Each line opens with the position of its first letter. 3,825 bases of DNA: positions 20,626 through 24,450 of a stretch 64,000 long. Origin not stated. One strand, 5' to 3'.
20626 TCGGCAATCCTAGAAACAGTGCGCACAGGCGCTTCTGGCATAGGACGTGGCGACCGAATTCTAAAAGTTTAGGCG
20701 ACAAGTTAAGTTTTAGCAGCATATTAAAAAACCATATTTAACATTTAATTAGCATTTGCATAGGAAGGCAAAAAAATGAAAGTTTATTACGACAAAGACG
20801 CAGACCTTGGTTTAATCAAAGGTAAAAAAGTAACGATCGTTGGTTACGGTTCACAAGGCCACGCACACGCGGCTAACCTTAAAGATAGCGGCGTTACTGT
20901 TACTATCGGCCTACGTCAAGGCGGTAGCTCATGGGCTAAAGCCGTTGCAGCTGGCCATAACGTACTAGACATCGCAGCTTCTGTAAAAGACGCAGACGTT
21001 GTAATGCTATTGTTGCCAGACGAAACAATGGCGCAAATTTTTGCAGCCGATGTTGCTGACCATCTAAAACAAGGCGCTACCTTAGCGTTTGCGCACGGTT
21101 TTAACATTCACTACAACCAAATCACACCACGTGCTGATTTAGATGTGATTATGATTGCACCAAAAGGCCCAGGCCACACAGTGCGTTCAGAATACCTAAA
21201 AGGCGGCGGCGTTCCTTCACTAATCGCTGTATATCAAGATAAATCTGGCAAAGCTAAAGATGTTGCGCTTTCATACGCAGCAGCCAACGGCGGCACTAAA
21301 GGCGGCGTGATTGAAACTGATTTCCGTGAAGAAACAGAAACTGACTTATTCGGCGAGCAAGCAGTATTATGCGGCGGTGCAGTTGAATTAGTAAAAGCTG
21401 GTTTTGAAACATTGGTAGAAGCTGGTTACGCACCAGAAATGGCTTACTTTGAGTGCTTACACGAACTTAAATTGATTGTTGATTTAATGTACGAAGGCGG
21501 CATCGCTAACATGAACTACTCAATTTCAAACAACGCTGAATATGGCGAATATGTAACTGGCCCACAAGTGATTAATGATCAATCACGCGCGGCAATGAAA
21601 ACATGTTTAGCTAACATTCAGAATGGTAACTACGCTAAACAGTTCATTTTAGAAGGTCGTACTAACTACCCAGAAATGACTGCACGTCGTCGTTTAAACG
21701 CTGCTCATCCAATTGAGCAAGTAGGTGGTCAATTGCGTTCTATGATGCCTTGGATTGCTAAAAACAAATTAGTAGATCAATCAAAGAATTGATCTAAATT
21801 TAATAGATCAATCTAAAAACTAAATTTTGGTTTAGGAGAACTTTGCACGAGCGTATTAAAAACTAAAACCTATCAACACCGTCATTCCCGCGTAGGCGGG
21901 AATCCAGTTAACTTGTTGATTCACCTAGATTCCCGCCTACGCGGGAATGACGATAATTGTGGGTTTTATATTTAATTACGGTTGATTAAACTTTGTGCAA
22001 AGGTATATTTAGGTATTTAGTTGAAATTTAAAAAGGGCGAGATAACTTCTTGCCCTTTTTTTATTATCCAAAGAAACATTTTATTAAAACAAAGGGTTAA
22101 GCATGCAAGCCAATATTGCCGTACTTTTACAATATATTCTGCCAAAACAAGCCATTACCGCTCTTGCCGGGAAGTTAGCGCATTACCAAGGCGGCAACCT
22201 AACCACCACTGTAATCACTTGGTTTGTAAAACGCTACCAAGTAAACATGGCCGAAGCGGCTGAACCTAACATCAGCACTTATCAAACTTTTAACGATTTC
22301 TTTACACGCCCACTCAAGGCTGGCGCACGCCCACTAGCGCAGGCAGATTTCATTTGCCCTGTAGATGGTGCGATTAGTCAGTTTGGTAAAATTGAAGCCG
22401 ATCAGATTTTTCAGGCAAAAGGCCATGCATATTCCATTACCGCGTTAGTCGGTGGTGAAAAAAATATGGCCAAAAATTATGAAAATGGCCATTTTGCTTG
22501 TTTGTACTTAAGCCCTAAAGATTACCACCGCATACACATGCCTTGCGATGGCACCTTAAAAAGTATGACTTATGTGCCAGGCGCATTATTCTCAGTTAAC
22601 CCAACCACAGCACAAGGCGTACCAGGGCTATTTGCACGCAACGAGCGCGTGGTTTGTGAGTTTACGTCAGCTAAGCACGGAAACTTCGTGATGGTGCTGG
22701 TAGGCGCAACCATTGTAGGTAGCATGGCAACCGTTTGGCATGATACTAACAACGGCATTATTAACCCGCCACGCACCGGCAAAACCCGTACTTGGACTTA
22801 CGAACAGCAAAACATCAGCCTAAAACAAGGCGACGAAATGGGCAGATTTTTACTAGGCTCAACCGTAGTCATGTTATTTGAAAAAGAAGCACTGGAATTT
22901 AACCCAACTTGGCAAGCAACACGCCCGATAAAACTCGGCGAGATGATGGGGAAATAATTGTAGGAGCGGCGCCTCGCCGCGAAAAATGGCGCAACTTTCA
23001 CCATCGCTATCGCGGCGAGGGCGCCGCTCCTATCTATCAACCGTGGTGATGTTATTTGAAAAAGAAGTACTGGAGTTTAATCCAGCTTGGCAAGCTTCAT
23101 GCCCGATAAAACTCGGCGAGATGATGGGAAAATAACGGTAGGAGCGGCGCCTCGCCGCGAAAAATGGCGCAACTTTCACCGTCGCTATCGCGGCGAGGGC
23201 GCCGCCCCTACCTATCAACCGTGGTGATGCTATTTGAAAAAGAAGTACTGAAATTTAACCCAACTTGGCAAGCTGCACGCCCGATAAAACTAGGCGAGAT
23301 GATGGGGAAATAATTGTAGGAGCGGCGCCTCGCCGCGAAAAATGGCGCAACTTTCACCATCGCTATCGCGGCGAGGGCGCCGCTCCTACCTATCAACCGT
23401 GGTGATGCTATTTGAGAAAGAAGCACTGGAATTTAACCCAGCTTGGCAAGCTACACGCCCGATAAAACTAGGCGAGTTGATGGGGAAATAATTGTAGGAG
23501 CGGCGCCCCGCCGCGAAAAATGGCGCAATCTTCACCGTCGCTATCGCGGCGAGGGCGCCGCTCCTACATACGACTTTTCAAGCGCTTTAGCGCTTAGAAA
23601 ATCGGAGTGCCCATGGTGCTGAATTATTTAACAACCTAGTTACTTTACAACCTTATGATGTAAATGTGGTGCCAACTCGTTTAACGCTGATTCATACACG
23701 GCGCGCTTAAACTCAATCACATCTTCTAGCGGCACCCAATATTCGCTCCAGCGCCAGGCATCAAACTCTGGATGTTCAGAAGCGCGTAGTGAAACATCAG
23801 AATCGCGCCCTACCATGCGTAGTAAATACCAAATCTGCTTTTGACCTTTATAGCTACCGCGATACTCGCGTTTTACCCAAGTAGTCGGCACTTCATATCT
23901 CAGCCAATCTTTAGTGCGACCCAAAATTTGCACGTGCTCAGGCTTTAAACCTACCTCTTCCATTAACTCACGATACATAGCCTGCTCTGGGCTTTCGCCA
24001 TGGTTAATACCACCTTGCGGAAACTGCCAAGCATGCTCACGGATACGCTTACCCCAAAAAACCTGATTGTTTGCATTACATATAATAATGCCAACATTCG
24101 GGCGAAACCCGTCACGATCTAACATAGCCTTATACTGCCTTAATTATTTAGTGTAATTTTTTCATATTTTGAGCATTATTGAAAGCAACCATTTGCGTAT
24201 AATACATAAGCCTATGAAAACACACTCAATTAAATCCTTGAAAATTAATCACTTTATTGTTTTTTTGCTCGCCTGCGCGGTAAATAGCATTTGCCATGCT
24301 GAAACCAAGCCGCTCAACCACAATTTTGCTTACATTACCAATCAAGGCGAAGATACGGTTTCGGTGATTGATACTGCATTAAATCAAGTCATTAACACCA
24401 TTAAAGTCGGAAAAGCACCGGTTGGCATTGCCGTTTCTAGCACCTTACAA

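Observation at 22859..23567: Tandem array of intact psd alpha-chain cassettes, each followed by a REP hairpin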

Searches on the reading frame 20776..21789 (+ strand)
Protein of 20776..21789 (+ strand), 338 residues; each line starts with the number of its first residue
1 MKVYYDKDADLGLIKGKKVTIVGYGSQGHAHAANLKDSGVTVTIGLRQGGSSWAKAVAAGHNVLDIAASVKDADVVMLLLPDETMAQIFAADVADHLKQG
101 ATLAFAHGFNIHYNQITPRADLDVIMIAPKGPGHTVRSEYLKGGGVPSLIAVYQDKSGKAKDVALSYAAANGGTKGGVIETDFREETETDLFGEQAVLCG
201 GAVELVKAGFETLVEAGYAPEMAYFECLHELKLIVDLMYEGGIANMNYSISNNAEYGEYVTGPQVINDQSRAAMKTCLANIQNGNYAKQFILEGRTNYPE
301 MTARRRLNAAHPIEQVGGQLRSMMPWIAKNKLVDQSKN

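Call 53: search_protein_families(library=pfam, proteins=[window:20776-21789:+], max_evalue=0.001)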
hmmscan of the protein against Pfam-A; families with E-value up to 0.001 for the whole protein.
window:20776-21789:+ (338 aa): 5 families
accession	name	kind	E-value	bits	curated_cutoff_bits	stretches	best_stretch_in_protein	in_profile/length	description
PF07991.19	KARI_N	-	1.2e-72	243.3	20.6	1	14-177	2-165/165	Acetohydroxy acid isomeroreductase, NADPH-binding domain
PF01450.25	KARI_C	-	1.1e-62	211.1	29.1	1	183-326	1-144/144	Ketol-acid reductoisomerase, C-terminal domain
PF02826.25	2-Hacid_dh_C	-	1.7e-06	28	25.1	1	14-103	34-123/178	D-isomer specific 2-hydroxyacid dehydrogenase, NAD binding domain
PF03446.21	NAD_binding_2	-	0.00013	22.5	21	1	18-103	1-89/161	NAD binding domain of 6-phosphogluconate dehydrogenase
PF00670.27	AdoHcyase_NAD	-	0.00017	22.2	27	1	13-79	20-85/162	S-adenosyl-L-homocysteine hydrolase, NAD binding domain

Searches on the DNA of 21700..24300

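Call 37: search_rna_families(source=window, start=21700, end=24300, threshold=evalue, max_evalue=1)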
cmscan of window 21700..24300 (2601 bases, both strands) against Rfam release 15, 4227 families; matches with E-value up to 1: 8.
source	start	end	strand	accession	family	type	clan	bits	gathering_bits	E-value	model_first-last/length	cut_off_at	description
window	21985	22065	+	RF02551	DapZ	Cis-reg;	-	34.7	56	0.0011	1-78/78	no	ABC transporter regulator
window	21975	22075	+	RF02426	SpF03_sRNA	Gene; sRNA;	-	28.6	50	0.15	1-106/106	no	Streptococcus sRNA SpF03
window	21847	21961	+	RF02748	FtrB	Gene; sRNA;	-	23.2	66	0.88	1-115/115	no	Francisella sRNA B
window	23130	23217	-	RF04012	MIR7532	Gene; miRNA;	-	22.8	100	0.83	1-106/106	no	MIR7532 microRNA precursor family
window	23316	23389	+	RF03334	MIR391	Gene; miRNA;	-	21.9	70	0.2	20-83/103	no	MIR391 microRNA precursor family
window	23133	23217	+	RF03334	MIR391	Gene; miRNA;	-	19.8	70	0.85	1-103/103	no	MIR391 microRNA precursor family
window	21864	22081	+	RF01253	snR46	Gene; snRNA; snoRNA; HACA-box;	CL00021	19.4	43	0.87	1-197/197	no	Small nucleolar RNA snR46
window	23962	24045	-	RF02851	Ysr283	Gene; antisense;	-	16.3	58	0.13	1-253/253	no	Yersinia sRNA 283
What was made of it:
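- Tried and rejected: Rfam: no family reached its threshold in 21700-24300 (call 37).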

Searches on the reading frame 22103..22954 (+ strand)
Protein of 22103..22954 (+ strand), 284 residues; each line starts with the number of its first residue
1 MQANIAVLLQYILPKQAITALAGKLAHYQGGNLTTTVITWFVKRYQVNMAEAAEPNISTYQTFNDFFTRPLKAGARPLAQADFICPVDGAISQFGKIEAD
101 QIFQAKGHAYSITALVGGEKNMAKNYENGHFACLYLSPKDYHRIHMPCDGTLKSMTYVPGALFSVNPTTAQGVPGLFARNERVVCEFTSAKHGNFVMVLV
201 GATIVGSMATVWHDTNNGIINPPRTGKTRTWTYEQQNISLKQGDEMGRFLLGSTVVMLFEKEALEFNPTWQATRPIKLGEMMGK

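Call 8: find_related_loci(query=window:22103-22954:+, collection=genome_contigs, flank=4000)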
Query window:22103-22954:+ (284 aa) in genome_contigs; peptide patterns used: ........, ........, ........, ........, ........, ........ (x = any residue, [..] = any of these).
599 stretches matched a pattern (row limit reached: there are more); 592 encode a relative of the query (tblastn E <= 1e-3); the best 80 are kept; 80 distinct loci.
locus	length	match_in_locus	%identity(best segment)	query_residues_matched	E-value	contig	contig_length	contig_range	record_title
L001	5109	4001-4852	90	1-284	0e+0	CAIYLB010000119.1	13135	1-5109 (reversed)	MAG: uncultured proteobacterium isolate A14_bin-1761 genome assembly, contig: bin-1761:119/247, whole genome shotgun seq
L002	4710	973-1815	87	4-284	3e-178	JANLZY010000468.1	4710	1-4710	MAG: Methylotenera sp. isolate OTE_12_metabat_211 OTE_12_k141_3928099, whole genome shotgun sequence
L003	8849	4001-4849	81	1-283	6e-165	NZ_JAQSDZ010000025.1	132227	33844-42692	MAG: Methylotenera sp. isolate D1-2020 MAG002 NODE_69_length_132227_cov_264.810936, whole genome shotgun sequence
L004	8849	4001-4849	81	1-283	9e-164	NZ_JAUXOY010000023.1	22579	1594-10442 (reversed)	MAG: Methylotenera sp. isolate C10_concoct.bin.86 C10_k141_43431, whole genome shotgun sequence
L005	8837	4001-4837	83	5-283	8e-164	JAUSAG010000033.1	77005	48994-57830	MAG: Methylotenera sp. isolate E6_maxbin.001 E6_k141_454128, whole genome shotgun sequence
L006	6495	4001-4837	82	5-283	1e-163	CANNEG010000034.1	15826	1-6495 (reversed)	MAG: Betaproteobacteria bacterium isolate ZH-15may19-79 genome assembly, contig: ZH-15May19-c9793, whole genome shotgun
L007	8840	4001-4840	82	4-283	4e-163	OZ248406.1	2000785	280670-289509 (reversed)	Methylophilaceae bacterium isolate KH-45 genome assembly, chromosome: KH-45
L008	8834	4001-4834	83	6-283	9e-163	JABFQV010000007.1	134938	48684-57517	MAG: Methylotenera sp. isolate P-RSF-IL-03 seq_65, whole genome shotgun sequence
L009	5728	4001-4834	82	6-283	4e-162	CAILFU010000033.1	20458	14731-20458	MAG: uncultured proteobacterium isolate Ja1-D4_bin-377 genome assembly, contig: bin-377:033/251, whole genome shotgun se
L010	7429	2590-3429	77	4-283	7e-155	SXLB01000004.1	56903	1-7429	MAG: Methylotenera sp. isolate F1-120-MAGs129 F1-120__c53872, whole genome shotgun sequence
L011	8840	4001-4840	78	4-283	2e-154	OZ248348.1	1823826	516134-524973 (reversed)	Methylophilaceae bacterium isolate OrH-2 genome assembly, chromosome: OrH-2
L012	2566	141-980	77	4-283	8e-163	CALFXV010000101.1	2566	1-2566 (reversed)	MAG TPA_asm: uncultured Methylotenera sp. isolate SRR6231131_bin.0_CONCOCT_v1.1_MAG genome assembly, contig: ERZ650249.1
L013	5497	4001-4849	77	1-283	2e-153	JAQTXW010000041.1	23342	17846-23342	MAG: Methylotenera sp. isolate STC_22 NODE_4545_length_23342_cov_6.831661_Sandtown_C, whole genome shotgun sequence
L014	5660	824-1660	77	6-284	5e-152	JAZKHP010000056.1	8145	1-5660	MAG: Pseudomonadota bacterium isolate DC_SW_03_SPN07022020-bin023 DCSW031SPN_B023_0_000000000056, whole genome shotgun s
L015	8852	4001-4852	75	1-284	1e-151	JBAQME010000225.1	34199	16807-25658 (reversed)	MAG: Methylotenera sp. isolate MFD12022_ilm_asm_bin7 k127_75008, whole genome shotgun sequence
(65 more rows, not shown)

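Call 9: find_encoding_contigs(protein=window:22103-22954:+, flank=4000, max_places=10)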
Protein window:22103-22954:+ (284 aa): 1 contig read that carries it; 1 place shown.
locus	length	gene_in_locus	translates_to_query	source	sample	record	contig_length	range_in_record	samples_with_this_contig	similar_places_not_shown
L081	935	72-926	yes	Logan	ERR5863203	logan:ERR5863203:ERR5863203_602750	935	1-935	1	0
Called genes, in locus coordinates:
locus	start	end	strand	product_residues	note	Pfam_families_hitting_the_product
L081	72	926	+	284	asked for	PF27523:PSD, PF02666:PS_Dcarbxylase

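Call 23: find_homologous_proteins(query=window:22103-22954:+, max_evalue=1e-100)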
Query window:22103-22954:+ (284 aa): 7938 proteins with E <= 1e-100 among 8000 candidates; the best 120 are listed.
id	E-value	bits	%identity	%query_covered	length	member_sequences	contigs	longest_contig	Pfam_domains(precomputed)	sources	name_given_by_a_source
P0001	6.9e-192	654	100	100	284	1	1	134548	PF02666.21,PF27523.1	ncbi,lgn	-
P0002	3.5e-191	652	100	100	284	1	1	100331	PF02666.21,PF27523.1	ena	-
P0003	5.6e-182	621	95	100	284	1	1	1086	PF02666.21,PF27523.1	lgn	-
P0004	4.8e-181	618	94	100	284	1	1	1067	PF02666.21,PF27523.1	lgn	-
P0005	4.4e-179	612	94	100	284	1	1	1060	PF02666.21,PF27523.1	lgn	-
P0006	2.0e-175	600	92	99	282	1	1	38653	PF02666.21,PF27523.1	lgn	-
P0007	2.0e-173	593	89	100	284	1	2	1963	PF02666.21,PF27523.1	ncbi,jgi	jgi:phosphatidylserine decarboxylase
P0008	4.3e-173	592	90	100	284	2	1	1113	PF02666.21,PF27523.1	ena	-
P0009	2.3e-171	587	89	100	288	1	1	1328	PF02666.21,PF27523.1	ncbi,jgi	jgi:phosphatidylserine decarboxylase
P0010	6.0e-171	585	89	100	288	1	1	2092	PF02666.21,PF27523.1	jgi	jgi:phosphatidylserine decarboxylase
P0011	1.1e-170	584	89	100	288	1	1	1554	PF02666.21,PF27523.1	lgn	-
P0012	1.5e-170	584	89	100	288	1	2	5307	PF02666.21,PF27523.1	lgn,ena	-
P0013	1.5e-170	584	90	100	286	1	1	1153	PF02666.21,PF27523.1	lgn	-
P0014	2.1e-169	580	88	100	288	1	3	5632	PF02666.21,PF27523.1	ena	-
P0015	3.0e-169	580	88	100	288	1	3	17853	PF02666.21,PF27523.1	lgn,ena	-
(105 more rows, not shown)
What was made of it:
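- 22103..22957 (+): psd (phosphatidylserine decarboxylase proenzyme, 284 aa). LGST self-cleavage motif with Ser253 at 22859-22861. This is the only copy joined to a gene body. 7938 homologues with E<=1e-100 (call 23).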

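Call 25: find_encoding_contigs(protein=P0006, flank=2500, max_places=4)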
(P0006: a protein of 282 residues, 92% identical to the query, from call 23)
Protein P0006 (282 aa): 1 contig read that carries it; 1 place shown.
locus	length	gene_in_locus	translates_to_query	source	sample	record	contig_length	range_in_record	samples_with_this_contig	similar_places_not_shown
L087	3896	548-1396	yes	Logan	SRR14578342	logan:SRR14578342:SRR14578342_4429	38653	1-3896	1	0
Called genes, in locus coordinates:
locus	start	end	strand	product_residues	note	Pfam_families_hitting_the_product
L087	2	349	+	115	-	?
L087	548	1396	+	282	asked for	PF27523:PSD, PF02666:PS_Dcarbxylase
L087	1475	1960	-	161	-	PF00293:NUDIX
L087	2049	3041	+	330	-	-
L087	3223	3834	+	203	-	PF10604:Polyketide_cyc2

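Call 26: find_encoding_contigs(protein=P0003, flank=2500, max_places=4)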
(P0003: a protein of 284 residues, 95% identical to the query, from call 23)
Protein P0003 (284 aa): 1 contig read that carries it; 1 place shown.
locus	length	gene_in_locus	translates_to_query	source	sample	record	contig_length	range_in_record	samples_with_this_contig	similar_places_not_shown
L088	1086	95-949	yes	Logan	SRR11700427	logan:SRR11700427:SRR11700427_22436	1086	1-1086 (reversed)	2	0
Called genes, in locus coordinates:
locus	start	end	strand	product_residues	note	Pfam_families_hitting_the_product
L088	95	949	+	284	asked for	PF27523:PSD, PF02666:PS_Dcarbxylase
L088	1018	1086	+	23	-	?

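Call 27: find_encoding_contigs(protein=P0004, flank=2500, max_places=4)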
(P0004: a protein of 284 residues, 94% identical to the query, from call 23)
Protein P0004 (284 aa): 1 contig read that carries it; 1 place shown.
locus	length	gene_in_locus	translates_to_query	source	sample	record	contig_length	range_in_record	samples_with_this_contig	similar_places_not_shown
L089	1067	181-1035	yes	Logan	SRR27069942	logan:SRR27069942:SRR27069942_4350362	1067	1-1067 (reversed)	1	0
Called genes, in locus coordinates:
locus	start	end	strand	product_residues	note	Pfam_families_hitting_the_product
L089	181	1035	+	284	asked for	PF27523:PSD, PF02666:PS_Dcarbxylase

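Call 28: find_encoding_contigs(protein=P0005, flank=2500, max_places=4)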
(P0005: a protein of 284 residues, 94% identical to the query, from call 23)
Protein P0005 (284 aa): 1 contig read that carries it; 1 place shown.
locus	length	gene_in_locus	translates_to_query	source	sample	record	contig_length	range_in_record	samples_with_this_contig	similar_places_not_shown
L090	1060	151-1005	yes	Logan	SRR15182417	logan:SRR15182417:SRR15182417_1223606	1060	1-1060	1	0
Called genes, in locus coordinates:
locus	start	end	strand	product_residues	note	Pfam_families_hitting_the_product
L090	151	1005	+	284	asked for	PF27523:PSD, PF02666:PS_Dcarbxylase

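Call 53: search_protein_families(library=pfam, proteins=[window:22103-22954:+], max_evalue=0.001)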
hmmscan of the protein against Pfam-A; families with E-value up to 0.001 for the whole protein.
window:22103-22954:+ (284 aa): 1 family
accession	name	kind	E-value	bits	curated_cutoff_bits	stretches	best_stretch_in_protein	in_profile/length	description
PF02666.20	PS_Dcarbxylase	-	1.6e-63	214.4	22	1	63-283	1-197/198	Phosphatidylserine decarboxylase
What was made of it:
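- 22103..22957 (+): Pfam PS_Dcarbxylase, 1.6e-63, residues 63-283 (call 53).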
